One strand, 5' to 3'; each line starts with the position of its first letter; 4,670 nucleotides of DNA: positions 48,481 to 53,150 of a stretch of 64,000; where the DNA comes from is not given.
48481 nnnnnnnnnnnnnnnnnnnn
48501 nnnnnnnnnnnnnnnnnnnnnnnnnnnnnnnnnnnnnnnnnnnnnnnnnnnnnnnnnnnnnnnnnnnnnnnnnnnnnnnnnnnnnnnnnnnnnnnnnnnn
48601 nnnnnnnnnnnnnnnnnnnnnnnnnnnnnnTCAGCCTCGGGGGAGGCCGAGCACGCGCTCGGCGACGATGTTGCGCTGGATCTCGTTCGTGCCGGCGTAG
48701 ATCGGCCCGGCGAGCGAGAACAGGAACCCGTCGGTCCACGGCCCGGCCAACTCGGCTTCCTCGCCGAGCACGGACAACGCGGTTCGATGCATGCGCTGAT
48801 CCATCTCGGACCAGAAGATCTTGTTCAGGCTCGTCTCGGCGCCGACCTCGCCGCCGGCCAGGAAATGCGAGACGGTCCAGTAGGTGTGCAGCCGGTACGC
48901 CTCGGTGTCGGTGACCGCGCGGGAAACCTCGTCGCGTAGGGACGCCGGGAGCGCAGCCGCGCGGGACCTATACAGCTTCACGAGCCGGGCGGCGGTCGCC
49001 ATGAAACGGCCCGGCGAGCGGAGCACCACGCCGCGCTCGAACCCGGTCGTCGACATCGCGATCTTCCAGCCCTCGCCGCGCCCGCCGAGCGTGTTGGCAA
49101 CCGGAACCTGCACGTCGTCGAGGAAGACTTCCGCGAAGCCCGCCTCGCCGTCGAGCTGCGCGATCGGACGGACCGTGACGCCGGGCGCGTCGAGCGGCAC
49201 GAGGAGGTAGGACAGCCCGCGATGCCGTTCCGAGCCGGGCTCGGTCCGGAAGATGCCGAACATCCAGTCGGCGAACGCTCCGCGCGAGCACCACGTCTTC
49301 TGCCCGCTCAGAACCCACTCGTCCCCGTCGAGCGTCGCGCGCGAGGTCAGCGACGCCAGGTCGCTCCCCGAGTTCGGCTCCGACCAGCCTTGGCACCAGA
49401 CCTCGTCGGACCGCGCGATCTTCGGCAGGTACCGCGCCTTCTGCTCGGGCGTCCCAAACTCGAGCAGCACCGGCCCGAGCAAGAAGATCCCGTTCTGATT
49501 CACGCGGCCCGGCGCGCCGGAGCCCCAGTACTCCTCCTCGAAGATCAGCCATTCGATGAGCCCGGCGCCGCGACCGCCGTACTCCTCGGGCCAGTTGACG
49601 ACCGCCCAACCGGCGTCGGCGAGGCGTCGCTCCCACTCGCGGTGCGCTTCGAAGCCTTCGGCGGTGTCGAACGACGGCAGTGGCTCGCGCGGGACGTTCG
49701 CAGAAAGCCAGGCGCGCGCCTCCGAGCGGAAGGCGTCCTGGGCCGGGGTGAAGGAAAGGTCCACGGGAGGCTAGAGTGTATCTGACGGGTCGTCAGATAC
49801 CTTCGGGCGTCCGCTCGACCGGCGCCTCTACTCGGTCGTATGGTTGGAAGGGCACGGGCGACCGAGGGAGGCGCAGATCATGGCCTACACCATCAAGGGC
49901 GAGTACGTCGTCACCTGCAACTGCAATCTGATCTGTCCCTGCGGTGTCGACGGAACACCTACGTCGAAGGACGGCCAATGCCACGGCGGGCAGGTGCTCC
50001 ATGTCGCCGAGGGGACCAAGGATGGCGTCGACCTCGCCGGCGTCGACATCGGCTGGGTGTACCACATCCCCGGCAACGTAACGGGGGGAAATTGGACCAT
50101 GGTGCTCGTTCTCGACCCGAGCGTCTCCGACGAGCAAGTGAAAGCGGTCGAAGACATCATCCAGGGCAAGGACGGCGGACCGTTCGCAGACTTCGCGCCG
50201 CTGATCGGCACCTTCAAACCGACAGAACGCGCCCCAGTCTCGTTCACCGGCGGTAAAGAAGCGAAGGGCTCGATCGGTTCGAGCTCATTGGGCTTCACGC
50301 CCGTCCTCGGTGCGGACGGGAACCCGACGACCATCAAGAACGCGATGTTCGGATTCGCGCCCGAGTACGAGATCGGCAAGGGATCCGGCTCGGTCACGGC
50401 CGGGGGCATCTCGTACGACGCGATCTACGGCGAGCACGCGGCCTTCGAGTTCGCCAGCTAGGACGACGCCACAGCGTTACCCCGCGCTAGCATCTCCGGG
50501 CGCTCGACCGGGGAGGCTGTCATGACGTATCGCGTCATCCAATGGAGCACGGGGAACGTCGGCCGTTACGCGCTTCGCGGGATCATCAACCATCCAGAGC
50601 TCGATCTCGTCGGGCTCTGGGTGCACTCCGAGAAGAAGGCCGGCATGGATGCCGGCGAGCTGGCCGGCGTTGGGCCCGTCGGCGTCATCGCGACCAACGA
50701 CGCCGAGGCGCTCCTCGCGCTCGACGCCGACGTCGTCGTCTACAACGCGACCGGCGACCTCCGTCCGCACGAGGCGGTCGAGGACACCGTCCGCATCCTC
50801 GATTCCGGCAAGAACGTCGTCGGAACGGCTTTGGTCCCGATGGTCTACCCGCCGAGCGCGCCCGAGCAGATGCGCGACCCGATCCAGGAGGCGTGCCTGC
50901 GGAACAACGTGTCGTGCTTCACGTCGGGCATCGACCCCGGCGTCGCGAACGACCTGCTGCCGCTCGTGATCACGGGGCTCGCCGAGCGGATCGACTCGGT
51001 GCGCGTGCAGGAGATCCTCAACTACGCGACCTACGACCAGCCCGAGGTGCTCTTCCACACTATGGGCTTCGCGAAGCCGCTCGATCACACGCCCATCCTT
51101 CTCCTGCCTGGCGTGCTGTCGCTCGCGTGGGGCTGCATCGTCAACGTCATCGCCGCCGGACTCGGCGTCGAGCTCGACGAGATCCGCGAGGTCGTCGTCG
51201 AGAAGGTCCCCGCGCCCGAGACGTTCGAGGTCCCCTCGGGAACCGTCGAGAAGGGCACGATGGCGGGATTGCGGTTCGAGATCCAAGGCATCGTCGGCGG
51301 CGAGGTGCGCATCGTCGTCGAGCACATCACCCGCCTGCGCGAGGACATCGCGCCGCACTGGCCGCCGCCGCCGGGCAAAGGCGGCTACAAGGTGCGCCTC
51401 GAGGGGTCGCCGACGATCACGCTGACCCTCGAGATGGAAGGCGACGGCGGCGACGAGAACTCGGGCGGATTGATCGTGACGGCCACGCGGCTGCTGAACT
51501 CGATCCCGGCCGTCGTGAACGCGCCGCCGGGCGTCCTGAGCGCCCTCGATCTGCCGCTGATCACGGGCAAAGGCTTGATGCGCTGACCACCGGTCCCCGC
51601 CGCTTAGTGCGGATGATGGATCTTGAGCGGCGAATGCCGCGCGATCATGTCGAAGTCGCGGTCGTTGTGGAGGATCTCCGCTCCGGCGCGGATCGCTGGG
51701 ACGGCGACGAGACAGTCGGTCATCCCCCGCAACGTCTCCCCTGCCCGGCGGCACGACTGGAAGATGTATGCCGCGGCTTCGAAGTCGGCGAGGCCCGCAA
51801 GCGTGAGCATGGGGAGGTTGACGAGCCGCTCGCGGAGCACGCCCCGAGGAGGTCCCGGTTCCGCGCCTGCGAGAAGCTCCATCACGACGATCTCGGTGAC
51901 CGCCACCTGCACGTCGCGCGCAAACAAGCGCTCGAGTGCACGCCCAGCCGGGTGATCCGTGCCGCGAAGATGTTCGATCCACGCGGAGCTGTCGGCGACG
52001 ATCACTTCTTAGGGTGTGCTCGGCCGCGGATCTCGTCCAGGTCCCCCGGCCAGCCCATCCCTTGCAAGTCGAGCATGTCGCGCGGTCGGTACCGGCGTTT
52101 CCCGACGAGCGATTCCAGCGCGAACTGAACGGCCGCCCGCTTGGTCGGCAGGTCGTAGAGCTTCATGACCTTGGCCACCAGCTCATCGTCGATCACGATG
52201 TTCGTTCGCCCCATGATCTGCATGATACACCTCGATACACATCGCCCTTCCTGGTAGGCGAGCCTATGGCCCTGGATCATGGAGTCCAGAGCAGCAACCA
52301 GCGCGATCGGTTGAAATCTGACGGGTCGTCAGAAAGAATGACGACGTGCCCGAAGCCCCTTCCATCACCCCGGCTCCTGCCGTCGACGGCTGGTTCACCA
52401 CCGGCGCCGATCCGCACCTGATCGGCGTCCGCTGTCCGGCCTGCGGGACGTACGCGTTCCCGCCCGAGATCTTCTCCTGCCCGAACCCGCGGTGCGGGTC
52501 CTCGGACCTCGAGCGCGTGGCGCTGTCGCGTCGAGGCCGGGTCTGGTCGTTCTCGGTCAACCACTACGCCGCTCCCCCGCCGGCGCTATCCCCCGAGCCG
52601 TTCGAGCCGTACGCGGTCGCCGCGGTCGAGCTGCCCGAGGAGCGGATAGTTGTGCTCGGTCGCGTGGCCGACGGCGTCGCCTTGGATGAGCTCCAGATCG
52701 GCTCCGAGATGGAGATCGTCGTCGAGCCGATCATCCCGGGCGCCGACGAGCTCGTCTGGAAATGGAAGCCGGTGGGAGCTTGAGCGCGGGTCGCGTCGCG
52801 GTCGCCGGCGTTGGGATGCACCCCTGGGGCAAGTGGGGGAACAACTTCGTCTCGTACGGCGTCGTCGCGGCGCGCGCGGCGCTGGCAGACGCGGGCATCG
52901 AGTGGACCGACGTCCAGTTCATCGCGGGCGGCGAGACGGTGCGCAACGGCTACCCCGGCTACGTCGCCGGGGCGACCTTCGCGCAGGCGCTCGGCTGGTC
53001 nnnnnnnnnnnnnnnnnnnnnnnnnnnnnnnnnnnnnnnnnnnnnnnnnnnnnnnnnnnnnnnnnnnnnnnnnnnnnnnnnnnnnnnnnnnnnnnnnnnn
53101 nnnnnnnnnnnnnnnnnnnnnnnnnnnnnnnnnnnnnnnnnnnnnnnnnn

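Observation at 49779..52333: Identical 17-bp palindrome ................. at two promoters of the catabolic cluster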

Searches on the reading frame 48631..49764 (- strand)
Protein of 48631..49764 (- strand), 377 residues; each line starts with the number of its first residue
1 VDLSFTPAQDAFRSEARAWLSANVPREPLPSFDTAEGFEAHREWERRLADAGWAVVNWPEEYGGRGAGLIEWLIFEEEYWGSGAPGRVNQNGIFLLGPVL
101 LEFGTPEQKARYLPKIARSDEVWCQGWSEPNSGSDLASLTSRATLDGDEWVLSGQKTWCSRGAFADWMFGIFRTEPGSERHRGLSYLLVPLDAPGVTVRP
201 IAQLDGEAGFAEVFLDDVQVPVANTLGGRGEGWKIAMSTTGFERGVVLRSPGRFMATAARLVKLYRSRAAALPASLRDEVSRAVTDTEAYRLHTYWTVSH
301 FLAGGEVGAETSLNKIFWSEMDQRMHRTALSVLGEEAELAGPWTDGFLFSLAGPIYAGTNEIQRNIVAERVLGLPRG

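Call 8: search_protein_families(library=pfam, proteins=[window:48631-49764:-])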
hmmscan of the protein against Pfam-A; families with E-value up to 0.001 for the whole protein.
window:48631-49764:- (377 aa): 3 families
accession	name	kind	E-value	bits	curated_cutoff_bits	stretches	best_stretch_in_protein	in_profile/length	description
PF02770.24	Acyl-CoA_dh_M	-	1.1e-21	77.2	33.3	1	124-218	1-97/97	Acyl-CoA dehydrogenase, middle domain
PF02771.21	Acyl-CoA_dh_N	-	3.2e-19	69.8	22.9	1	6-118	1-111/113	Acyl-CoA dehydrogenase, N-terminal domain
PF00441.29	Acyl-CoA_dh_1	-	1.4e-18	67.9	22.4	1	230-372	1-150/150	Acyl-CoA dehydrogenase, C-terminal domain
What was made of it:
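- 47681..49764 (-): Target operon 1: the ACAD alpha (48631-49764) and beta (47681-48739) pair. An AMP-dependent ligase (46129-47727) follows on the same strand. Pfam (call 8).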

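Call 15: find_homologous_proteins(query=window:48631-49764:-, max_evalue=1e-60)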
Query window:48631-49764:- (377 aa): 7999 proteins with E <= 1e-60 among 8000 candidates; the best 120 are listed.
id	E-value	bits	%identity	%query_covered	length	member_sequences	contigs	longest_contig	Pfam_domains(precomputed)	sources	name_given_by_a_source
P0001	1.6e-243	826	95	100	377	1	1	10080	PF02770.25,PF00441.30,PF02771.22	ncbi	-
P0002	2.0e-243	825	94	100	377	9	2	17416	PF02770.25,PF00441.30,PF02771.22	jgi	jgi:alkylation response protein AidB-like acyl-CoA dehydrogenase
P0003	9.5e-243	823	94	100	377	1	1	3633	PF02770.25,PF00441.30,PF02771.22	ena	-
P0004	4.1e-242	821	95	100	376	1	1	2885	PF02770.25,PF00441.30,PF02771.22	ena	-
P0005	2.3e-241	819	95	100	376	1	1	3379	PF02770.25,PF00441.30,PF02771.22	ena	-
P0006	1.4e-224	763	88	100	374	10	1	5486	PF02770.25,PF00441.30,PF02771.22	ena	-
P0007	5.5e-222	755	88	100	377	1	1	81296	PF02770.25,PF00441.30,PF02771.22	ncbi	-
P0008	4.6e-219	745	87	100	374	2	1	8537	PF02770.25,PF00441.30,PF02771.22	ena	-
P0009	7.5e-211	718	82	100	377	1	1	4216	PF02770.25,PF00441.30,PF02771.22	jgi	jgi:alkylation response protein AidB-like acyl-CoA dehydrogenase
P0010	5.7e-210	715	84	100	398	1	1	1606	PF02770.25,PF00441.30,PF02771.22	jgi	jgi:alkylation response protein AidB-like acyl-CoA dehydrogenase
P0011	4.6e-208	709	82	100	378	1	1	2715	PF02770.25,PF00441.30,PF02771.22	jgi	-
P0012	1.4e-207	707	81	100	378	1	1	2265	PF02770.25,PF00441.30,PF02771.22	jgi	jgi:acyl-CoA dehydrogenase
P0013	2.0e-207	707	82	100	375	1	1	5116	PF02770.25,PF00441.30,PF02771.22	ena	-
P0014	9.1e-207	705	81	100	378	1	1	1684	PF02770.25,PF00441.30,PF02771.22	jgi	-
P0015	3.1e-206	703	81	100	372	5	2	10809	PF02770.25,PF00441.30,PF02771.22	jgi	jgi:alkylation response protein AidB-like acyl-CoA dehydrogenase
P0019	3.9e-204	696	81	100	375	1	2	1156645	PF02770.25,PF00441.30,PF02771.22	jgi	jgi:alkylation response protein AidB-like acyl-CoA dehydrogenase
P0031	7.4e-198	675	78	100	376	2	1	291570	PF02770.25,PF00441.30,PF02771.22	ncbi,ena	-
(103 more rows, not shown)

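Call 16: find_encoding_contigs(protein=P0002, flank=10000, max_places=2)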
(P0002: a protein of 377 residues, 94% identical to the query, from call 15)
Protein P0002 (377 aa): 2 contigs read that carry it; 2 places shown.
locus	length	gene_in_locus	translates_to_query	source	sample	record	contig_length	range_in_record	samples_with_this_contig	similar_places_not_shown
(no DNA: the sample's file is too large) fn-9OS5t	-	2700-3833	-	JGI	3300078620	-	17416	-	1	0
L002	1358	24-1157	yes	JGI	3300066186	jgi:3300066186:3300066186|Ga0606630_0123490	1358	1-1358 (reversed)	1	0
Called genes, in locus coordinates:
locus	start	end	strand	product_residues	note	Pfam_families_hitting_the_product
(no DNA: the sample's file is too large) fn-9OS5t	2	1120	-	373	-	?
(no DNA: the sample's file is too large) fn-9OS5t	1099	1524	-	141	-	PF12172:zf-ChsH2 (weak), PF01796:OB_ChsH2_C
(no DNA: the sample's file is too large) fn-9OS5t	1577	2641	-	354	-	PF01113:DapB_N (weak), PF19328:DAP_DH_C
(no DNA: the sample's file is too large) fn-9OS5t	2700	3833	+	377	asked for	PF02771:Acyl-CoA_dh_N, PF02770:Acyl-CoA_dh_M, PF00441:Acyl-CoA_dh_1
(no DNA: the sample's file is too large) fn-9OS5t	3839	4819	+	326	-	PF02771:Acyl-CoA_dh_N, PF00441:Acyl-CoA_dh_1, PF08028:Acyl-CoA_dh_2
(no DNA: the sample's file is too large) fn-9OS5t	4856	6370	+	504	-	PF00501:AMP-binding, PF13193:AMP-binding_C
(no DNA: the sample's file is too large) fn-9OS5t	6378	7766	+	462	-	PF01565:FAD_binding_4, PF08031:BBE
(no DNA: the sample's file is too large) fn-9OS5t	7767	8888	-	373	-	PF00296:Bac_luciferase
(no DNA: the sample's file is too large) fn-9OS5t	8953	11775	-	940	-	PF13401:AAA_22 (faint), PF25872:HTH_77, PF13424:TPR_12 (faint), PF17874:TPR_MalT, PF00196:GerE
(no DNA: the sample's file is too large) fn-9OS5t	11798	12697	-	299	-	-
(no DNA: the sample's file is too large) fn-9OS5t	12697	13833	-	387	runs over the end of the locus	PF01436:NHL (faint), PF24684:Vgb_lyase (weak)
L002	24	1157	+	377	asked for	PF02771:Acyl-CoA_dh_N, PF02770:Acyl-CoA_dh_M, PF00441:Acyl-CoA_dh_1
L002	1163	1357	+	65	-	?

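Call 17: find_encoding_contigs(protein=P0007, flank=10000, max_places=2)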
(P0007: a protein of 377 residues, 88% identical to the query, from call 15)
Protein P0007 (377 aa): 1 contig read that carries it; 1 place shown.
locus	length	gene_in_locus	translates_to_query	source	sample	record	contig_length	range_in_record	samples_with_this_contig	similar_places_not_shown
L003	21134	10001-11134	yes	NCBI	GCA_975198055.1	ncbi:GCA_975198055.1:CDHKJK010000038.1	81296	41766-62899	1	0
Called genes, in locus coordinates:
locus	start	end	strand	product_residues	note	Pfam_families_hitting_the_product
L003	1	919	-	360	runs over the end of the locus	PF00144:Beta-lactamase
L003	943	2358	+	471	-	PF03007:WS_DGAT_cat, PF06974:WS_DGAT_C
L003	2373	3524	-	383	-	PF00108:Thiolase_N, PF22691:Thiolase_C_1 (faint), PF00109:ketoacyl-synt (weak), PF02803:Thiolase_C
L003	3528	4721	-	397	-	PF00108:Thiolase_N, PF22691:Thiolase_C_1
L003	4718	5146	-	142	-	PF12172:zf-ChsH2 (weak), PF01796:OB_ChsH2_C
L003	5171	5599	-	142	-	PF01850:PIN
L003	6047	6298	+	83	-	PF19891:DUF6364 (weak)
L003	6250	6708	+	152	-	PF01850:PIN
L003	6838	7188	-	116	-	PF12172:zf-ChsH2 (weak)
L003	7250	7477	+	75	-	PF09957:VapB_antitoxin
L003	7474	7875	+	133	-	PF01850:PIN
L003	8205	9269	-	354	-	PF01113:DapB_N (weak), PF19328:DAP_DH_C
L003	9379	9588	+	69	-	-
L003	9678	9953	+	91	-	PF01850:PIN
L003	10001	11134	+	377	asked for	PF02771:Acyl-CoA_dh_N, PF02770:Acyl-CoA_dh_M, PF00441:Acyl-CoA_dh_1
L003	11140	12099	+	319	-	PF02771:Acyl-CoA_dh_N, PF00441:Acyl-CoA_dh_1, PF08028:Acyl-CoA_dh_2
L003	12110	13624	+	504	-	PF00501:AMP-binding, PF13193:AMP-binding_C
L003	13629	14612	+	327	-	PF01544:CorA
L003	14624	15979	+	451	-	PF01565:FAD_binding_4, PF08031:BBE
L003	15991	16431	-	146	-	-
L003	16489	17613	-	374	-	PF00296:Bac_luciferase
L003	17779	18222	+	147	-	-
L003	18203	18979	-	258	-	PF00106:adh_short, PF08659:KR, PF13561:adh_short_C2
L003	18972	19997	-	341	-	PF02771:Acyl-CoA_dh_N, PF00441:Acyl-CoA_dh_1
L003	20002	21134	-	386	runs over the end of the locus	PF02771:Acyl-CoA_dh_N, PF02770:Acyl-CoA_dh_M, PF00441:Acyl-CoA_dh_1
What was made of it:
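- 47681..49764 (-): The same gene order is seen in L003 (call 17).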

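Call 18: find_encoding_contigs(protein=P0019, flank=10000, max_places=2)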
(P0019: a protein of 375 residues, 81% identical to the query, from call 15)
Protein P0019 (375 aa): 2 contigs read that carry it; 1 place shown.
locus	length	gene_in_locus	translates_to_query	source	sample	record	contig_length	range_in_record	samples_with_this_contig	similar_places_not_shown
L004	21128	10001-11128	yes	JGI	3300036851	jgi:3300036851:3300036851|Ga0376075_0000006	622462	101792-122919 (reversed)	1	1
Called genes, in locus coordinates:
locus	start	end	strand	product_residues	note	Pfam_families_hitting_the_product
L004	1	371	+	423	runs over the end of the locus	-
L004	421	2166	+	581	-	-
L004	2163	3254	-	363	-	PF00144:Beta-lactamase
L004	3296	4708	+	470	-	PF03007:WS_DGAT_cat, PF06974:WS_DGAT_C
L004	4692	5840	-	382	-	PF00108:Thiolase_N, PF22691:Thiolase_C_1 (faint), PF00109:ketoacyl-synt (weak), PF02803:Thiolase_C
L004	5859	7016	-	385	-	PF00108:Thiolase_N, PF00109:ketoacyl-synt (weak), PF08545:ACP_syn_III (faint), PF22691:Thiolase_C_1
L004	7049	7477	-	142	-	PF12172:zf-ChsH2 (weak), PF01796:OB_ChsH2_C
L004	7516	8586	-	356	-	PF01113:DapB_N (weak), PF19328:DAP_DH_C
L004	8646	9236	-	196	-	PF07040:DUF1326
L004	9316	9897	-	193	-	PF07040:DUF1326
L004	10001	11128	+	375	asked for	PF02771:Acyl-CoA_dh_N, PF02770:Acyl-CoA_dh_M, PF00441:Acyl-CoA_dh_1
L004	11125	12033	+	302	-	PF02771:Acyl-CoA_dh_N, PF00441:Acyl-CoA_dh_1, PF08028:Acyl-CoA_dh_2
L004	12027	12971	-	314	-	PF00149:Metallophos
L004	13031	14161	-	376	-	PF00296:Bac_luciferase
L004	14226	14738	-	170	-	PF01243:PNPOx_N (weak)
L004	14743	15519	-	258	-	PF00106:adh_short, PF08659:KR, PF13561:adh_short_C2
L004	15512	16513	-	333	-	PF02771:Acyl-CoA_dh_N, PF00441:Acyl-CoA_dh_1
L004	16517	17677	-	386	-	PF02771:Acyl-CoA_dh_N, PF02770:Acyl-CoA_dh_M, PF00441:Acyl-CoA_dh_1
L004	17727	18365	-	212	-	PF13490:zf-HC2 (weak), PF10099:RskA_C (faint)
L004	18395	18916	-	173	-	PF04542:Sigma70_r2, PF08281:Sigma70_r4_2, PF04545:Sigma70_r4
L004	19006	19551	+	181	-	-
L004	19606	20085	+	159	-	PF10604:Polyketide_cyc2, PF03364:Polyketide_cyc, PF08327:AHSA1 (weak)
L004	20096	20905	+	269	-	PF00378:ECH_1, PF16113:ECH_2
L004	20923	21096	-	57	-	-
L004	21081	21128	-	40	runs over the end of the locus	-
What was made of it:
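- In L004 site 2 lies between two genes of one operon (call 18).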

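Call 19: find_encoding_contigs(protein=P0031, flank=10000, max_places=2)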
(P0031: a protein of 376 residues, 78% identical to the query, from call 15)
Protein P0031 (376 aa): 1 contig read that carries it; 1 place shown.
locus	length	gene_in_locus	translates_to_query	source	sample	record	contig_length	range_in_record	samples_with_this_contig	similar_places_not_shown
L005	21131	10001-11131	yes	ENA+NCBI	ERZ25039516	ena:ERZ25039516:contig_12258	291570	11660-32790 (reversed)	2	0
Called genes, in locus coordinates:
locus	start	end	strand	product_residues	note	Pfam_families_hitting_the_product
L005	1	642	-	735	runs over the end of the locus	PF03007:WS_DGAT_cat, PF06974:WS_DGAT_C, PF06314:ADC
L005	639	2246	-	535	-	PF00501:AMP-binding, PF13193:AMP-binding_C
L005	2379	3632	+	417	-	-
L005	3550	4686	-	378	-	PF00144:Beta-lactamase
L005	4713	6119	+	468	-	PF03007:WS_DGAT_cat, PF06974:WS_DGAT_C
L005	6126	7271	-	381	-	PF00108:Thiolase_N, PF00109:ketoacyl-synt (faint), PF02803:Thiolase_C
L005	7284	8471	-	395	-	PF00108:Thiolase_N, PF00109:ketoacyl-synt (weak), PF22691:Thiolase_C_1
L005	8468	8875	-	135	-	PF12172:zf-ChsH2, PF01796:OB_ChsH2_C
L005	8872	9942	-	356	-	PF19328:DAP_DH_C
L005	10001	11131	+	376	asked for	PF02771:Acyl-CoA_dh_N, PF02770:Acyl-CoA_dh_M, PF00441:Acyl-CoA_dh_1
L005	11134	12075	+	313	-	PF02771:Acyl-CoA_dh_N, PF00441:Acyl-CoA_dh_1, PF08028:Acyl-CoA_dh_2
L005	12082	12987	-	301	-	PF00561:Abhydrolase_1, PF12146:Hydrolase_4, PF12697:Abhydrolase_6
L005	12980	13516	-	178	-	PF00210:Ferritin, PF02915:Rubrerythrin (weak)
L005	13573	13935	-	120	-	PF26247:DUF8058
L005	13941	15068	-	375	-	PF00296:Bac_luciferase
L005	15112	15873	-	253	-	PF00106:adh_short, PF08659:KR, PF13561:adh_short_C2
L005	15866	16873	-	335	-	PF02771:Acyl-CoA_dh_N, PF00441:Acyl-CoA_dh_1, PF08028:Acyl-CoA_dh_2 (weak)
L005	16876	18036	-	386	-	PF02771:Acyl-CoA_dh_N, PF02770:Acyl-CoA_dh_M, PF00441:Acyl-CoA_dh_1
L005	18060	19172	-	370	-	PF00296:Bac_luciferase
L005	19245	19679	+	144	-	PF00027:cNMP_binding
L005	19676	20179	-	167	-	PF13622:4HBT_3 (weak), PF03061:4HBT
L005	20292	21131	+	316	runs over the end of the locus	-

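Call 44: search_protein_families(library=ncbifam, proteins=[window:48631-49764:-], max_evalue=0.00001)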
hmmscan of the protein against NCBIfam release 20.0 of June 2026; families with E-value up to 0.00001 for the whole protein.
window:48631-49764:- (377 aa): 18 families
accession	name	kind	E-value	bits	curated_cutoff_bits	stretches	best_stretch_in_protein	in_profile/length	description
TIGR03204.1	pimC_large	equivalog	5.9e-68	229.5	623.85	1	2-249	1-249/395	pimeloyl-CoA dehydrogenase large subunit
NF042972.1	AcrlCoAredClosAcrC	equivalog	5e-31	107.7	640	1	1-372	1-377/378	acryloyl-CoA reductase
NF045652.1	ProlPCPDhRedW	equivalog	8e-31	107.2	650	1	41-374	34-375/376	L-prolyl-[peptidyl-carrier protein] dehydrogenase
NF043006.1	CyhCrbnylCoADH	equivalog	7.3e-28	97.6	650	1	42-370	38-374/380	cyclohexane-1-carbonyl-CoA dehydrogenase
NF045552.1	GlutCoADH_Des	equivalog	2e-27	96.4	470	1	40-240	38-240/387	glutaryl-CoA dehydrogenase Acd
NF053553.1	prodigi_MBC_PigA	equivalog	1.1e-24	87.3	500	1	41-373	39-380/381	prodigiosin MBC biosynthesis dehydrogenase PigA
NF008997.0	PRK12341.1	equivalog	1.2e-24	87.1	537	1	1-245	1-243/382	acyl-CoA dehydrogenase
TIGR03207.1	cyc_hxne_CoA_dh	equivalog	4.9e-23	81.5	575.35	1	41-246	34-240/372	cyclohexanecarboxyl-CoA dehydrogenase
NF058590.1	AcCoDHFadEBacil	equivalog_domain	1e-21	77.1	600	1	38-237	52-250/586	acyl-CoA dehydrogenase FadE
NF042439.1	SulpropCoADesulf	equivalog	2.7e-15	56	600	1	46-223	31-211/379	3-sulfinopropanoyl-CoA desulfinase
NF007000.1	PRK09463.1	subfamily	5.3e-14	51.5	600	1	98-258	134-311/726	acyl-CoA dehydrogenase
TIGR03203.1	pimD_small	equivalog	9.9e-14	51.2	652.7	1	44-229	43-225/378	pimeloyl-CoA dehydrogenase small subunit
NF052270.1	Staph_DH_FadE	equivalog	8.6e-13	47.8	600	1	101-202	118-216/400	acyl-CoA dehydrogenase FadE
NF002885.1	PRK03354.1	equivalog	1.3e-12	47.5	540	1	41-247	39-242/378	crotonobetainyl-CoA dehydrogenase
NF009586.0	PRK13026.1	subfamily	1.6e-11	43.3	608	1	97-256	166-344/777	acyl-CoA dehydrogenase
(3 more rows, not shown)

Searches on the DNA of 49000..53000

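Call 75: search_rna_families(source=window, start=49000, end=53000, threshold=evalue, max_evalue=1)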
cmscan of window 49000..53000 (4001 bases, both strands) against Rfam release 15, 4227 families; matches with E-value up to 1: 1.
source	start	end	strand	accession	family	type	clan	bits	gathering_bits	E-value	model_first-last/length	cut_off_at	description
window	50659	50746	+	RF01059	mir-598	Gene; miRNA;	-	21.4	69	0.52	1-80/80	no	mir-598 microRNA precursor family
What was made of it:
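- On Intrinsic terminator or structured RNA element: There is no Rfam hit (call 75).
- There is no Rfam match (call 75).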
